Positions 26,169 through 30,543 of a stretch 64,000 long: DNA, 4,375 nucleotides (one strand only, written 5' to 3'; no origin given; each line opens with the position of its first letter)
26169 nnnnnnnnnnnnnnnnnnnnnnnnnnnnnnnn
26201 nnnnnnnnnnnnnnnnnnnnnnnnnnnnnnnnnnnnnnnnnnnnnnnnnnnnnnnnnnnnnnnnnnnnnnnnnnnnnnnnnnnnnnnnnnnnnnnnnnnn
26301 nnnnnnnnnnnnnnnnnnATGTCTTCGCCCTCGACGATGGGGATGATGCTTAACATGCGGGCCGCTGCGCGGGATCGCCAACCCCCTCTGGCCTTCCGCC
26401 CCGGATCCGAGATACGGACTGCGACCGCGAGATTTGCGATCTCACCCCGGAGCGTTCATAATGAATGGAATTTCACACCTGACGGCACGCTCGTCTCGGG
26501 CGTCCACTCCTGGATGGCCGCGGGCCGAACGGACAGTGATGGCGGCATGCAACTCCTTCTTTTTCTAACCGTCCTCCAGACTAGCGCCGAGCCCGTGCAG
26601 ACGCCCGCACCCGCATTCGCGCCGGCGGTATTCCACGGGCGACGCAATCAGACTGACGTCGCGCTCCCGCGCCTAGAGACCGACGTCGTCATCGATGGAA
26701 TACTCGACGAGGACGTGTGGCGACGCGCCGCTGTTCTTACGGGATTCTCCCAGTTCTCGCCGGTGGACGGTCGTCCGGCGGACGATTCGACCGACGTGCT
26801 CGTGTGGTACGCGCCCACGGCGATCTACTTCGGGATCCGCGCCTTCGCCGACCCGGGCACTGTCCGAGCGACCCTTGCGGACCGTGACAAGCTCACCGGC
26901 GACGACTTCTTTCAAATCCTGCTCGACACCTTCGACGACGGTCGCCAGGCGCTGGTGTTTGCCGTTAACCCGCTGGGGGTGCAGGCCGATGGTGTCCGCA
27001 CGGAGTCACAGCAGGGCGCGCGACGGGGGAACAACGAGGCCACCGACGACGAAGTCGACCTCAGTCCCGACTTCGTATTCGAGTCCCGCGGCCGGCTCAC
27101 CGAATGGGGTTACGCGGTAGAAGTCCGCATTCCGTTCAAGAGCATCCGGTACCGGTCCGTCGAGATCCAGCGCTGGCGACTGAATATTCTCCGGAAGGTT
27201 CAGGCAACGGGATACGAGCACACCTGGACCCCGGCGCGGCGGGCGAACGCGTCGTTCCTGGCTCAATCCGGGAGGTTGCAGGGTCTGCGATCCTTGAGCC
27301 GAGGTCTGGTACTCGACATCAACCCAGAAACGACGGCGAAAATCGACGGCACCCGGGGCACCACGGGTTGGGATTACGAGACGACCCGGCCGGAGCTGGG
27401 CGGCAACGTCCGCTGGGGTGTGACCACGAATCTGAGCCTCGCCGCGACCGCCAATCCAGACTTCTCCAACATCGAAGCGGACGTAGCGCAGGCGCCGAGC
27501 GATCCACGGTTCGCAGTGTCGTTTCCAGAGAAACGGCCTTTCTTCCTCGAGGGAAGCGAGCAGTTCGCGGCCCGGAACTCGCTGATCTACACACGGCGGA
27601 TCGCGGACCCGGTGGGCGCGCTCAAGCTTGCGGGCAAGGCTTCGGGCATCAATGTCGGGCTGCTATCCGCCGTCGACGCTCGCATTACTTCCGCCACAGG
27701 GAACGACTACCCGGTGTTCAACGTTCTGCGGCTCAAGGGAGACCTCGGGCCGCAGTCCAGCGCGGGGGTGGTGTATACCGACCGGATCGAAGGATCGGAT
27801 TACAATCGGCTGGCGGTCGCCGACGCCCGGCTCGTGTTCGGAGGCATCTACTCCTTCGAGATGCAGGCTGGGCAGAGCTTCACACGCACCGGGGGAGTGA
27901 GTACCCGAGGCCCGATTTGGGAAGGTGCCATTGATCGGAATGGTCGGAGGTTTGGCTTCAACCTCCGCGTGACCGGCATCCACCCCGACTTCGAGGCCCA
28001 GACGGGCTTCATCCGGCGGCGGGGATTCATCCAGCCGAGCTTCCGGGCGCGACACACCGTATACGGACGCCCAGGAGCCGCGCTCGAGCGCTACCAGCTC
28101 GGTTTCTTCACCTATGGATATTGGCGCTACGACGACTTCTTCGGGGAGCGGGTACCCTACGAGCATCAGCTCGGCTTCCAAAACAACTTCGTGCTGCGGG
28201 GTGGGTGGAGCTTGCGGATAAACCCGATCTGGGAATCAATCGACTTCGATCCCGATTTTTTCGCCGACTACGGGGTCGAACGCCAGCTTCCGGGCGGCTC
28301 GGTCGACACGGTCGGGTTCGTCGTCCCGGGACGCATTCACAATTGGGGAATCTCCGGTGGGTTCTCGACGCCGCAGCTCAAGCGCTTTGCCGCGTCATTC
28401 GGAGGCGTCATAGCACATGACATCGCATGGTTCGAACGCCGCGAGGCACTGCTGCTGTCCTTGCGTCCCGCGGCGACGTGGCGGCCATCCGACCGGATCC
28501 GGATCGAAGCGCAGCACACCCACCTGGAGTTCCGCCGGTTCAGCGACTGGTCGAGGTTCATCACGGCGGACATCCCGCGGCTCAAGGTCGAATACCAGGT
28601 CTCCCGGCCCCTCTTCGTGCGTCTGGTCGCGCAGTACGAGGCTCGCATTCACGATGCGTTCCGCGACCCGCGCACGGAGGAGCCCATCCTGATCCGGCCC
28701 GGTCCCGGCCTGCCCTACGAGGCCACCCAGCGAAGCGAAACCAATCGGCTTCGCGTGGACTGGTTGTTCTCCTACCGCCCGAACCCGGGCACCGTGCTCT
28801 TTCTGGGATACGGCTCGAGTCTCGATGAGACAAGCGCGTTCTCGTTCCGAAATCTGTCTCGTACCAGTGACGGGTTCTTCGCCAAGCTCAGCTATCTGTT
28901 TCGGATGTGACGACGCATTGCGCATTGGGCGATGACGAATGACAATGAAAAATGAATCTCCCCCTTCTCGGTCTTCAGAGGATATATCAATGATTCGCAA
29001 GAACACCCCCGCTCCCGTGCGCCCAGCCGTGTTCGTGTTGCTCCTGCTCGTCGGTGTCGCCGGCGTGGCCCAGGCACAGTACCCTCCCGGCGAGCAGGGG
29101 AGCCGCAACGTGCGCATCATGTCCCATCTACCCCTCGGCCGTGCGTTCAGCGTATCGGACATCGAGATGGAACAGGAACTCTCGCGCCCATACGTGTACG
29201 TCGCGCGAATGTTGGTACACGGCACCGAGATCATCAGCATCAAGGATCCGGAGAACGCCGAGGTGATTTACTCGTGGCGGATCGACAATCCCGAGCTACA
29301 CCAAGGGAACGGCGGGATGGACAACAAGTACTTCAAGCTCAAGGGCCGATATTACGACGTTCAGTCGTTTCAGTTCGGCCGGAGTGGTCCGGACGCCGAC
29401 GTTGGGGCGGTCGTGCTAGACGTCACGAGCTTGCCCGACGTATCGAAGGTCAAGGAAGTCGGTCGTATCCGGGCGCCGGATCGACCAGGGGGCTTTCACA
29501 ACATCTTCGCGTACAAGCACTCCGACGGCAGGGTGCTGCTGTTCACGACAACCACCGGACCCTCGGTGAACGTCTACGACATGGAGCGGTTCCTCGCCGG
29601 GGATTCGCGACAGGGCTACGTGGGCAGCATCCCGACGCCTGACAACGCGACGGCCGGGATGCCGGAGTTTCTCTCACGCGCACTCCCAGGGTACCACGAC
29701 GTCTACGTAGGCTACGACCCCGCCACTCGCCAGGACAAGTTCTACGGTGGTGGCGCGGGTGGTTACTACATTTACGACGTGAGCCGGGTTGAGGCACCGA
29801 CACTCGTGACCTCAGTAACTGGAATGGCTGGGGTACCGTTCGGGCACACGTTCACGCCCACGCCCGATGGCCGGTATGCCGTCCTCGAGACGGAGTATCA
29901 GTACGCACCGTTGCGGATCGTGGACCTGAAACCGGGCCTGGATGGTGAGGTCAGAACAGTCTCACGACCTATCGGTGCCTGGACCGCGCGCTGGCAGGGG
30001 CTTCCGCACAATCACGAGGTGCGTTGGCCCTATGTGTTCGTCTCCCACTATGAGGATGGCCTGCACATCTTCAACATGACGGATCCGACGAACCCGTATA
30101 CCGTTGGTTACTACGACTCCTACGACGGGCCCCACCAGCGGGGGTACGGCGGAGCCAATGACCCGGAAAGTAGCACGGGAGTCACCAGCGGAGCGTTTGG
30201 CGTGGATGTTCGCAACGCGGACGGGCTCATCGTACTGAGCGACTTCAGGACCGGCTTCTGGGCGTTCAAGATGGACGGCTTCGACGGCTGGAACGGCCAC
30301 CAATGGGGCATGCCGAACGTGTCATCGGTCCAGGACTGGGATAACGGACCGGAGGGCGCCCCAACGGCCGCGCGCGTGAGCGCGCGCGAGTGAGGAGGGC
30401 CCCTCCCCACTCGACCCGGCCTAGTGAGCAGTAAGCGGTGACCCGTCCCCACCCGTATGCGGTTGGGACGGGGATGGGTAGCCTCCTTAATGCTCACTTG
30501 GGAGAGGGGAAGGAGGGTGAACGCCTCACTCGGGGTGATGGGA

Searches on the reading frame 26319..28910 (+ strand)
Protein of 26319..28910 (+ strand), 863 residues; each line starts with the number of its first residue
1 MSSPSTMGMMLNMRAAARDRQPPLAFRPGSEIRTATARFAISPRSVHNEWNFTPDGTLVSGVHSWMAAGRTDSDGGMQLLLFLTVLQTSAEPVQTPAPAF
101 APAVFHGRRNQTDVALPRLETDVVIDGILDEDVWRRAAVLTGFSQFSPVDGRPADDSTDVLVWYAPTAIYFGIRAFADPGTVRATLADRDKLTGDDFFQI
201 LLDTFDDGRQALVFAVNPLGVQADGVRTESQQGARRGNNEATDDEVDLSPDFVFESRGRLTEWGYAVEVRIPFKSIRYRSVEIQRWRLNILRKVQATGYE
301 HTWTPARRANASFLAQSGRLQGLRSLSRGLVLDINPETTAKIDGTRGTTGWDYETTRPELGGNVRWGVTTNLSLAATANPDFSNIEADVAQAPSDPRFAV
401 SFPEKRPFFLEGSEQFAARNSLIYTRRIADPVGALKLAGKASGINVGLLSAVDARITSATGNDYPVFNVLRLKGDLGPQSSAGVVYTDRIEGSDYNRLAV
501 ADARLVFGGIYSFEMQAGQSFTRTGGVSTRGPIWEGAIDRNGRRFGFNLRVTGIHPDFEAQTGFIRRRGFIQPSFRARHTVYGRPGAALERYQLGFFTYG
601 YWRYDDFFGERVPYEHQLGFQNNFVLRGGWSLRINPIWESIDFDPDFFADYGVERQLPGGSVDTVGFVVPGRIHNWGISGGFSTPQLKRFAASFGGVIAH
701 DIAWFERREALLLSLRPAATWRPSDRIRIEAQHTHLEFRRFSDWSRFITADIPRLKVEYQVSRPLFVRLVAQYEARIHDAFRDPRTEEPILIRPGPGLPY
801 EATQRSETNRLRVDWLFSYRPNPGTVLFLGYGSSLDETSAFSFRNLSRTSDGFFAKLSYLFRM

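Call 12: search_protein_families(library=pfam, proteins=[window:26319-28910:+], max_evalue=0.01)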
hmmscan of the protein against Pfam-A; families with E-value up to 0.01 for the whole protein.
window:26319-28910:+ (863 aa): 1 family
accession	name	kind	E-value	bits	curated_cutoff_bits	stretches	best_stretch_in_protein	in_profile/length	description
PF19313.5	DUF5916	-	5.9e-12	45.5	22.6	1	355-430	23-96/572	Domain of unknown function (DUF5916)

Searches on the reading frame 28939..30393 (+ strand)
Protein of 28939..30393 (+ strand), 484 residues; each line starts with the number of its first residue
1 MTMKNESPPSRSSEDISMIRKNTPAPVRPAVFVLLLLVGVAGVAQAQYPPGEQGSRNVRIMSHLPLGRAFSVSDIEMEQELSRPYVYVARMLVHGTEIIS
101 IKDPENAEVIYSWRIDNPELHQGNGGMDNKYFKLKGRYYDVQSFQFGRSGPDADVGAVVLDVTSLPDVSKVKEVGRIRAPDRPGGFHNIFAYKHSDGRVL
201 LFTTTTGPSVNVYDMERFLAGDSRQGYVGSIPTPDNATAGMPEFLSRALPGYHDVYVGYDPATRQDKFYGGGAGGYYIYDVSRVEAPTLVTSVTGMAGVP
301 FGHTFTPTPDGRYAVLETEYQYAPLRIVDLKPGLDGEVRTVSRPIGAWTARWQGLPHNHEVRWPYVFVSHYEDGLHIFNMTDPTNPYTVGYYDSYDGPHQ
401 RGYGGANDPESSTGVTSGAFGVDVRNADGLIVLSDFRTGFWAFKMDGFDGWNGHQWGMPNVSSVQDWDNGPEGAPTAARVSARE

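Call 4: search_protein_families(library=pfam, proteins=[window:28939-30393:+], max_evalue=1)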
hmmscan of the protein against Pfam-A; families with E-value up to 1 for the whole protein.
window:28939-30393:+ (484 aa): 0 families

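Call 5: search_protein_families(library=ncbifam, proteins=[window:28939-30393:+], max_evalue=1)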
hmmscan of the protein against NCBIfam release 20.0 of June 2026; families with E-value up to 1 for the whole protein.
window:28939-30393:+ (484 aa): 1 family
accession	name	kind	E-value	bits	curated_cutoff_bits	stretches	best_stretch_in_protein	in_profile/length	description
TIGR04312.1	choice_anch_B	subfamily_domain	3.4e-09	36.5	100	1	344-444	274-363/364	choice-of-anchor B family protein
